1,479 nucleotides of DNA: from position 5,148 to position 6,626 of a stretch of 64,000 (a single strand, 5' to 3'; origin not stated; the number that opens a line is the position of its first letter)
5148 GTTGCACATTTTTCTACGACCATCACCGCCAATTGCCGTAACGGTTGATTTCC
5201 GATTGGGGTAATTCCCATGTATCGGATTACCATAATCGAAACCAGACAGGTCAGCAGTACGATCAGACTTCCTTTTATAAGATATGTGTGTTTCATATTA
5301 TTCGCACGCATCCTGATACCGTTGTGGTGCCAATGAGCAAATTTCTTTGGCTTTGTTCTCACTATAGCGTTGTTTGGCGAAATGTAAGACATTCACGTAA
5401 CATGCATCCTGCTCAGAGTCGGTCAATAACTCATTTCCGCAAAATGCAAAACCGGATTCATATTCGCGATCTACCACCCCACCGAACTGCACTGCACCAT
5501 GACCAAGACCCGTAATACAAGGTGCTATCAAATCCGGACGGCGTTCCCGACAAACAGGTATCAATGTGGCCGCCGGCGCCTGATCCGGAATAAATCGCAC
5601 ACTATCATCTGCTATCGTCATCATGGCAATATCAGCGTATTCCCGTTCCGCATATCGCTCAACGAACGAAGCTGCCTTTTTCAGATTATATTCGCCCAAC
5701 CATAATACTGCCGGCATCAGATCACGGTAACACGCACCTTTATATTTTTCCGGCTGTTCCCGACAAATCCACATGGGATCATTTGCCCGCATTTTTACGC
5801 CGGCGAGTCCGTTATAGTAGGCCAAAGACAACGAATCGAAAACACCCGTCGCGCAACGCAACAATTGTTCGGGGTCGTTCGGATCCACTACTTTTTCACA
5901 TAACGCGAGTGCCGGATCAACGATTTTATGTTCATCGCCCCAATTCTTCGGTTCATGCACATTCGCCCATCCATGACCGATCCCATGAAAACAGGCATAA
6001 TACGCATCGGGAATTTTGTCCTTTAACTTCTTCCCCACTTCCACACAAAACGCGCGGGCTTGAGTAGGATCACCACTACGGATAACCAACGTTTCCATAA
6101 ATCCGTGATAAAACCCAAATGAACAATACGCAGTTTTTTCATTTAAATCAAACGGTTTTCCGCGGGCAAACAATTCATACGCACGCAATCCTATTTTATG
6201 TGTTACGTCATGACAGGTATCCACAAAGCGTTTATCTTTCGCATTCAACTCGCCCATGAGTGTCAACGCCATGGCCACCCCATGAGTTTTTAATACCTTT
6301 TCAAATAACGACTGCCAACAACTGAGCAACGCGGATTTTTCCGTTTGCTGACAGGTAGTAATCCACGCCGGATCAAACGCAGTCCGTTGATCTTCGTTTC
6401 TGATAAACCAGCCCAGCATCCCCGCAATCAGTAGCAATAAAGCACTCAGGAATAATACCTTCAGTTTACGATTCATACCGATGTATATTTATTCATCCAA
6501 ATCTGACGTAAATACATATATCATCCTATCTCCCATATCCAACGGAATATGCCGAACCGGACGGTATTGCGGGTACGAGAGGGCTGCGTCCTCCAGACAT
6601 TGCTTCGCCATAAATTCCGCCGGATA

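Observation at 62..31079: Fourteen paralogs of an unrecognised secreted Cys/His-rich repeat family, eleven in one co-directional array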

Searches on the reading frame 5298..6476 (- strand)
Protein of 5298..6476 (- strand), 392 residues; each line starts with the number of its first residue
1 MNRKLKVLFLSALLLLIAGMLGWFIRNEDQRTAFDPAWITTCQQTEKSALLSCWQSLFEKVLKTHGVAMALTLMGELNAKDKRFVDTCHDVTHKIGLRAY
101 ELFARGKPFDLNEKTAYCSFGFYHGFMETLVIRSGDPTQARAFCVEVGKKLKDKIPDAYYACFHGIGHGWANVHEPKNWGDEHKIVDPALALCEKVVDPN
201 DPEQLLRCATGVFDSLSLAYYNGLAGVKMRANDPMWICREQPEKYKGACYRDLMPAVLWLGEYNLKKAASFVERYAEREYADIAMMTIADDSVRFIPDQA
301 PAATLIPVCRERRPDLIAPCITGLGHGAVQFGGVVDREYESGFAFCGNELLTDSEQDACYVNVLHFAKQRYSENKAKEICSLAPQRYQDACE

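Call 5: search_protein_families(library=pfam, proteins=[window:5298-6476:-], max_evalue=1)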
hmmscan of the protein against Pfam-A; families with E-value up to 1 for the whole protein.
window:5298-6476:- (392 aa): 0 families

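Call 6: search_protein_families(library=ncbifam, proteins=[window:5298-6476:-], max_evalue=1)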
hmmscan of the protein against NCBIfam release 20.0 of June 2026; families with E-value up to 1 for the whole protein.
window:5298-6476:- (392 aa): 1 family
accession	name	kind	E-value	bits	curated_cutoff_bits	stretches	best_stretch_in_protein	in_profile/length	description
NF009827.0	PRK13303.1-2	equivalog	0.12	11.6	226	0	81-116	212-247/267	aspartate dehydrogenase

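Call 11: search_solved_structures(query=A1, max_evalue=10, show_alignments=2)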
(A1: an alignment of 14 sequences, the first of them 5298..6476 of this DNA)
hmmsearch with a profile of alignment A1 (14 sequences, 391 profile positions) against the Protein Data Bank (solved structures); distinct sequences matched with E-value up to 10: 1.
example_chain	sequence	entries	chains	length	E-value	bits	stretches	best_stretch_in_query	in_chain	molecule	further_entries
8je0_A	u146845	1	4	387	0.98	11.9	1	157-192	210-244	Amidase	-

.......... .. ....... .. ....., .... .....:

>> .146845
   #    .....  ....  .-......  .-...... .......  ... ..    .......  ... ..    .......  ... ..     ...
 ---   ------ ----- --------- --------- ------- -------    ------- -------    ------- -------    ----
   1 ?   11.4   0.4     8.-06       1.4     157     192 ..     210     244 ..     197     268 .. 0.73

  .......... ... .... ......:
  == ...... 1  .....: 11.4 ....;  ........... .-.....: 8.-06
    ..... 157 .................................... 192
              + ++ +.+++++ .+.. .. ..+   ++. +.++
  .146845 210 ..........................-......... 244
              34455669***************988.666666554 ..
